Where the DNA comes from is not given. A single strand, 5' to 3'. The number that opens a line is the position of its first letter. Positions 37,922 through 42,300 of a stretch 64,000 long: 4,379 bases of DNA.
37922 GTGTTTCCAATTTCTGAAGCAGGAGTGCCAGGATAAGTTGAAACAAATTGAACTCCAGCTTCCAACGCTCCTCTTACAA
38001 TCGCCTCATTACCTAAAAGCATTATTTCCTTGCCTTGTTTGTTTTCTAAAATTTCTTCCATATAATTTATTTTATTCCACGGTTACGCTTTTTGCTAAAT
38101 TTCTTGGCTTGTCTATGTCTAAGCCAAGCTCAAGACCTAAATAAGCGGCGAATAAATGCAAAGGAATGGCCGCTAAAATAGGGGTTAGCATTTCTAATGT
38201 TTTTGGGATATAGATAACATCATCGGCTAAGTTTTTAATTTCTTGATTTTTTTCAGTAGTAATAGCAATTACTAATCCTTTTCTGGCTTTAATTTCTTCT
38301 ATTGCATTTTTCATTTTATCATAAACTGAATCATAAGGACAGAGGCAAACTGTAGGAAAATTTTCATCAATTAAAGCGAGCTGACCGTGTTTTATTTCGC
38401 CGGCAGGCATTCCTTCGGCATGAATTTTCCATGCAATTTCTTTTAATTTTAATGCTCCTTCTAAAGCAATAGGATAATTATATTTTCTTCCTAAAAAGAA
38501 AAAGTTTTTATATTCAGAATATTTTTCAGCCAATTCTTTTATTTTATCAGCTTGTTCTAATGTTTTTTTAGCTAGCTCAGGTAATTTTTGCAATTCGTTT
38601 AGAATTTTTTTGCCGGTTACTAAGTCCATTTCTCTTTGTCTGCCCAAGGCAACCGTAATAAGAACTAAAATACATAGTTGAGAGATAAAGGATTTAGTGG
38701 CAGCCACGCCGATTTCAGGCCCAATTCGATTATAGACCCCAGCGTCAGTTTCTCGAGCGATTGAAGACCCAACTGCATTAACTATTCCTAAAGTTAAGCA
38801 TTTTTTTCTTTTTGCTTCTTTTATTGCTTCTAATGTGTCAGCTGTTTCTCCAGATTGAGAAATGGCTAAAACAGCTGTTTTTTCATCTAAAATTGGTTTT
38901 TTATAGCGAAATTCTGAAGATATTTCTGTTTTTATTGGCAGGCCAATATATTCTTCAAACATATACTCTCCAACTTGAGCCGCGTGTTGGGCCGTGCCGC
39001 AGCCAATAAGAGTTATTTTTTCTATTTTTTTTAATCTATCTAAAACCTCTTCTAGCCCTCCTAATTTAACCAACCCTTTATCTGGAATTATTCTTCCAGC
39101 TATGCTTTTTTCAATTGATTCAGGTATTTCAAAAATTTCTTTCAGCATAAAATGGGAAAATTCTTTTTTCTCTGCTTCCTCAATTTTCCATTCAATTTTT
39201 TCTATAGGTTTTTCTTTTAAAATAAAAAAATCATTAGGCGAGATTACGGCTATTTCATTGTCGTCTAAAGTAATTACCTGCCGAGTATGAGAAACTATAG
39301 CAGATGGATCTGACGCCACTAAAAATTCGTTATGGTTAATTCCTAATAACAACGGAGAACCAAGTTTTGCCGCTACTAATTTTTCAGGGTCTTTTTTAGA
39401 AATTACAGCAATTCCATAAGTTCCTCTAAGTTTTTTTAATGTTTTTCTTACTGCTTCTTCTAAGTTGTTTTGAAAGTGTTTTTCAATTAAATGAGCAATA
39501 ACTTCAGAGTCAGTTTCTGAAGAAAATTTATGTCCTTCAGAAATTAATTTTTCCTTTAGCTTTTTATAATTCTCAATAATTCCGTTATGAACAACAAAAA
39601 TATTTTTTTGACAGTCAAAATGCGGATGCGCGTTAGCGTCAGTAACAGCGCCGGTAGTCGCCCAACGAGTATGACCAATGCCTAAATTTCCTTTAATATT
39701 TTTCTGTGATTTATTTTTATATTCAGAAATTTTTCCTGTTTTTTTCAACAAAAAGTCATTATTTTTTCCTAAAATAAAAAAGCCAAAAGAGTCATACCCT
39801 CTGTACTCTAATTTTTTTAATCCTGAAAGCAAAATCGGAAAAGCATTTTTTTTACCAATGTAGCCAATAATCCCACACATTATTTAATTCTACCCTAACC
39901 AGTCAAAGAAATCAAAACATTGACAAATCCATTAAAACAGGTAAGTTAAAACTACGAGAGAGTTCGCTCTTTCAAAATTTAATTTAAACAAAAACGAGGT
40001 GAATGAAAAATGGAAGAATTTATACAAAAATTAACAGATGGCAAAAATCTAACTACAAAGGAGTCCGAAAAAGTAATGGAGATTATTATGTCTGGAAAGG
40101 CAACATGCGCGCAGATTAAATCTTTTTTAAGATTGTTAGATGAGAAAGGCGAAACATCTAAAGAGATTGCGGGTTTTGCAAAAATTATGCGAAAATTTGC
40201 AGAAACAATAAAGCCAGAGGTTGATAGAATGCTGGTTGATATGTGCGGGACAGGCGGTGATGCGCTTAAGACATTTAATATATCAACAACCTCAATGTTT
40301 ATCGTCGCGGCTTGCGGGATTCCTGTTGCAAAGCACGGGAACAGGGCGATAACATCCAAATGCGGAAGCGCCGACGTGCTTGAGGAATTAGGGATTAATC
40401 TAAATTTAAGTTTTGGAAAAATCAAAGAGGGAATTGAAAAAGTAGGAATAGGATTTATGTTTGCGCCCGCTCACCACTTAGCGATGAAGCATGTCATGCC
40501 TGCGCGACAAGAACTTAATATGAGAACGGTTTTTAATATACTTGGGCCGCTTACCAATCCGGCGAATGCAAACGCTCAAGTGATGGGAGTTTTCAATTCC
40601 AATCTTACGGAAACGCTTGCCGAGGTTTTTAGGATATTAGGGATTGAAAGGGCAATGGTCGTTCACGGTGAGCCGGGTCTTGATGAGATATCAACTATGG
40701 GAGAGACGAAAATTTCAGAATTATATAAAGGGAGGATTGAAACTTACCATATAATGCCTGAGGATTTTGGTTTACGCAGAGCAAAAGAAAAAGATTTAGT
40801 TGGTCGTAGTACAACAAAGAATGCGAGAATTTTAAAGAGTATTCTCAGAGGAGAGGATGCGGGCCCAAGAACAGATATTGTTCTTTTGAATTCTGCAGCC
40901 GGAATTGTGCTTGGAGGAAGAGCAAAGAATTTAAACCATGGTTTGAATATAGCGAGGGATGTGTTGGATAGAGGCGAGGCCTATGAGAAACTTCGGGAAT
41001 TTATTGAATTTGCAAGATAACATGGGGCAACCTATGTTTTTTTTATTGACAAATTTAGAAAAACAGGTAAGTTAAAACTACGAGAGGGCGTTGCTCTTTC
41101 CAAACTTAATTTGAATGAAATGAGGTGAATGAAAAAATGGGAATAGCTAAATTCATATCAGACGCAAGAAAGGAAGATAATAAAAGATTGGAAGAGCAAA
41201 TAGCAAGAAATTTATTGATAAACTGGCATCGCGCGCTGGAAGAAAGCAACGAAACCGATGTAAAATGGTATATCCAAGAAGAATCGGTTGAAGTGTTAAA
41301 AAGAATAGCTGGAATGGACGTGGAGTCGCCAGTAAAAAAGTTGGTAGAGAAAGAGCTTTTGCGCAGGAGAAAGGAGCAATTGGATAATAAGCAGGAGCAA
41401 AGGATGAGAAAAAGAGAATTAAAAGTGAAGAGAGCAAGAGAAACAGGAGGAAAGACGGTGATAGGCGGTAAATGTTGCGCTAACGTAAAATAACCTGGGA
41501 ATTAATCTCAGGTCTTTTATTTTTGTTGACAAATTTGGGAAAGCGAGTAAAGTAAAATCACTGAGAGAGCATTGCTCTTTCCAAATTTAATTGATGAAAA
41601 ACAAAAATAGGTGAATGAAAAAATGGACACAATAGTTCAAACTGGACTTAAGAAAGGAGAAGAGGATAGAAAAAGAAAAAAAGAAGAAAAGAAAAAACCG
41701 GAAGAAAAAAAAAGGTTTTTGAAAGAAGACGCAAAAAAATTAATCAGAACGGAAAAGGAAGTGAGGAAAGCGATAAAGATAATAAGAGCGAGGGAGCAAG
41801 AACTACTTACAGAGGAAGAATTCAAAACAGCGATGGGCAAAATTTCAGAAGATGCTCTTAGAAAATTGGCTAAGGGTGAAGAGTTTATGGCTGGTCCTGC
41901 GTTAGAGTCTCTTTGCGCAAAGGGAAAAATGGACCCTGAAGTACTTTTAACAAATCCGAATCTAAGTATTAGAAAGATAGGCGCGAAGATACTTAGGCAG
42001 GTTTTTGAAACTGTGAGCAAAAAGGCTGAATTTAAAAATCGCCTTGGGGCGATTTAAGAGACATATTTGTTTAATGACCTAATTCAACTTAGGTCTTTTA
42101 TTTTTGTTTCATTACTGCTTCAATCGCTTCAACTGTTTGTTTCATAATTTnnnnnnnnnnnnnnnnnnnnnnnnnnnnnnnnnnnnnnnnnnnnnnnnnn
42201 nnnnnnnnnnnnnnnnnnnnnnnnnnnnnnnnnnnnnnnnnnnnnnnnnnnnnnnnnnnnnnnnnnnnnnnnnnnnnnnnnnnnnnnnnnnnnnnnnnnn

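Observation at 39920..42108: trpD and two unknown K/E-rich small genes each sit behind a paralogous ~90-nt promoter/5'-hairpin/RBS cassette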

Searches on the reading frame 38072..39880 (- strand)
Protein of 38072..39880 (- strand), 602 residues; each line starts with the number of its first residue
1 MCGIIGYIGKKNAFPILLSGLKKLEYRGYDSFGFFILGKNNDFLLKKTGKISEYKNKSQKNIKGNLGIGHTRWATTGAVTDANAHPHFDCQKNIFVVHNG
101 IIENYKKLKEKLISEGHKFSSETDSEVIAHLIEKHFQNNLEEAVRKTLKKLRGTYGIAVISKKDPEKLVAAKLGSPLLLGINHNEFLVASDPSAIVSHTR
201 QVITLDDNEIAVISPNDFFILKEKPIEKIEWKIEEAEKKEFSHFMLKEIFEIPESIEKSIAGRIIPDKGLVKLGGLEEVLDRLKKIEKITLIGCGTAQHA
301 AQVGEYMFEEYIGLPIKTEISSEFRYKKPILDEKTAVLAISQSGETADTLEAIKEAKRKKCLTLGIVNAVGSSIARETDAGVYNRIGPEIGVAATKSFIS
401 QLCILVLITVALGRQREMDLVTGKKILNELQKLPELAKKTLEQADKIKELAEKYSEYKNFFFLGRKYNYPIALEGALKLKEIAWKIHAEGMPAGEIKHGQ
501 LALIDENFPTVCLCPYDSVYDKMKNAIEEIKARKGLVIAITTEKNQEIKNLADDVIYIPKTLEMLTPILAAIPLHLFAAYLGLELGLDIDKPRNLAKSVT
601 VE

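Call 11: search_protein_families(library=pfam, proteins=[window:38072-39880:-], max_evalue=0.1)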
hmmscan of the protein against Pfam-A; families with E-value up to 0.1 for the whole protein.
window:38072-39880:- (602 aa): 5 families
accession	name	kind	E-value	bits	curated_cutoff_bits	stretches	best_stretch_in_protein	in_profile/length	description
PF01380.27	SIS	-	3.4e-47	159.9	25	2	283-410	2-130/131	SIS domain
PF13522.11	GATase_6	-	1.5e-22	80.5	27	1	63-191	9-130/130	Glutamine amidotransferase domain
PF13537.11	GATase_7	-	8.9e-18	64.9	25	1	79-196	8-122/123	Glutamine amidotransferase domain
PF13230.11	GATase_4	-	8.3e-05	22.1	23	1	60-140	67-145/272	Glutamine amidotransferases class-II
PF13580.11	SIS_2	-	0.082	13.4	27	0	332-366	102-136/138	SIS domain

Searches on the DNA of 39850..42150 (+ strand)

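Call 12: search_rna_families(source=window, start=39850, end=42150, threshold=evalue, max_evalue=10)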
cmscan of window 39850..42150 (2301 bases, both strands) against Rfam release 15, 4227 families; matches with E-value up to 10: 4.
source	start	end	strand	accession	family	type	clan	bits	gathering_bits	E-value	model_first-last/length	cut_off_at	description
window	40934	41038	+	RF00201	snoZ278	Gene; snRNA; snoRNA; CD-box;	-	20.2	36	0.62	1-115/115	no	Small nucleolar RNA Z278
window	41430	41589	+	RF04178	BTnc005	Gene; sRNA;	-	17.4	174.8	0.58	1-205/205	no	Bacteroides sRNA BTnc005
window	40480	40505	+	RF01307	sR55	Gene; snRNA; snoRNA; CD-box;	-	17.2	35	0.59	1-65/65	no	Small nucleolar RNA sR55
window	41061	41121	+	RF01838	sobemo_FSE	Cis-reg; frameshift_element;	-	16.5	55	4.9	1-79/79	no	sobemovirus ribosomal frameshift elemental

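Call 36: build_rna_model(alignment_id=A3, structure=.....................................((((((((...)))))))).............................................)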
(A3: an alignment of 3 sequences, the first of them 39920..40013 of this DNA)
Model R1 built from alignment A3 (3 sequences, 101 columns); structure: as given.
model positions 96; base pairs 8; branch points 0; effective number of sequences 1.24; information 0.595 bits per position. Calibrated on 0.2 Mb of random sequence (short: E-values are rough).
structure used (alignment columns):
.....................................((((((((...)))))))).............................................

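Call 37: search_with_rna_model(model_id=R1, source=window, filters=off, max_evalue=10)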
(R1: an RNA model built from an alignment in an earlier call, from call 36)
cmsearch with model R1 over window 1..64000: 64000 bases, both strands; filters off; matches with E-value up to 10: 63.
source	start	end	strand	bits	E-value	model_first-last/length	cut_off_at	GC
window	41046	41140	+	115.5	2.3e-19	1-96/96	no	0.33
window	39920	40013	+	109.2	3.7e-18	1-96/96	no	0.3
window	41526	41626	+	104.4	2.9e-17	1-96/96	no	0.31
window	258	350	-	37.1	0.0002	1-96/96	no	0.26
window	4954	5048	+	27.4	0.014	1-96/96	no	0.31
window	24530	24602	+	22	0.15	1-96/96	no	0.22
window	1128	1214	-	20.8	0.25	1-96/96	no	0.28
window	25208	25290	+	20.2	0.32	1-96/96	no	0.35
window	18250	18340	-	19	0.55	1-96/96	no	0.26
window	26384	26472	+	18.9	0.57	1-96/96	no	0.31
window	10943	11030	+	18.6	0.64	1-96/96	no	0.31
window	44406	44465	+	18.3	0.74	1-96/96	no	0.32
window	50988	51072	+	18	0.84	1-96/96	no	0.28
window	34059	34145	-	17.8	0.91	1-96/96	no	0.29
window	50646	50697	+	16.8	1.4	1-96/96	no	0.25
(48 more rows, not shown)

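Call 72: search_with_rna_model(model_id=R1, sources=[L024, L001, L003, L004, L007], filters=off, max_evalue=0.1)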
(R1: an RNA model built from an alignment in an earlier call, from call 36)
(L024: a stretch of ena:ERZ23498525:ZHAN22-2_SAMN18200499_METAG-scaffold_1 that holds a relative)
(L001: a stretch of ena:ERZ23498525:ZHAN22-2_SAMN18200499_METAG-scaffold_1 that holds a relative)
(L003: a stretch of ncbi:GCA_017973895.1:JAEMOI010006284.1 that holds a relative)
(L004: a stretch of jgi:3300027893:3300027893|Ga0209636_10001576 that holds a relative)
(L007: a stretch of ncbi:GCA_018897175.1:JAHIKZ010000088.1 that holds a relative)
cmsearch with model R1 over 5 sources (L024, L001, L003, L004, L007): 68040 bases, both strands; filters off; matches with E-value up to 0.1: 3.
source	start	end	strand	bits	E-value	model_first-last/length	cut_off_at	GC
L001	9910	10004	+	115.5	2.5e-19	1-96/96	no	0.33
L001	8784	8877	+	109.2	3.9e-18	1-96/96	no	0.3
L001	10390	10490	+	104.4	3.1e-17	1-96/96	no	0.31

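Call 86: search_dna_similar(query=window:41021-42110:+, collection=phages, mode=distant, max_rows=5)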
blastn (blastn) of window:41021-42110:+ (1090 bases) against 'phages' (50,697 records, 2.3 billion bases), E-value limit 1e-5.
No match.

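Call 87: search_dna_similar(query=window:41021-42110:+, collection=plasmids, mode=distant, max_rows=5)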
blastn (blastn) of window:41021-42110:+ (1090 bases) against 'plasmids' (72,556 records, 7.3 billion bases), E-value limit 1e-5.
No match.

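Call 88: search_with_rna_model(model_id=R1, source=window, filters=off, max_evalue=0.001, make_alignment=true)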
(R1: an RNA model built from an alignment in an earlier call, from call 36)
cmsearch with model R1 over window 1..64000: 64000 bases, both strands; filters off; matches with E-value up to 0.001: 4.
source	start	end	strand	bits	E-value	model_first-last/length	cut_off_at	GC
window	41046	41140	+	115.5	2.3e-19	1-96/96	no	0.33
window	39920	40013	+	109.2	3.7e-18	1-96/96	no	0.3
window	41526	41626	+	104.4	2.9e-17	1-96/96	no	0.31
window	258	350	-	37.1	0.0002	1-96/96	no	0.26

Alignment A5: 4 matches aligned to the model, 101 columns, each read 5' to 3' on its own strand. Consensus structure (alignment columns), stored with it:
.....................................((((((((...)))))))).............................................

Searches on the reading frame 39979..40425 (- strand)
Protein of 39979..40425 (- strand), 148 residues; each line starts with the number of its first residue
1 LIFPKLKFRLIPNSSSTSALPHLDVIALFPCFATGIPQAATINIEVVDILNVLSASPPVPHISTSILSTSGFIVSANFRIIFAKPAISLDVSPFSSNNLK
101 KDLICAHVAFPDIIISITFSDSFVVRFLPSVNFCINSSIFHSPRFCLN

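Call 99: search_protein_families(library=pfam, proteins=[window:39979-40425:-], max_evalue=0.1)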
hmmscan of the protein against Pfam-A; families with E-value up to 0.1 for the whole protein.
window:39979-40425:- (148 aa): 0 families
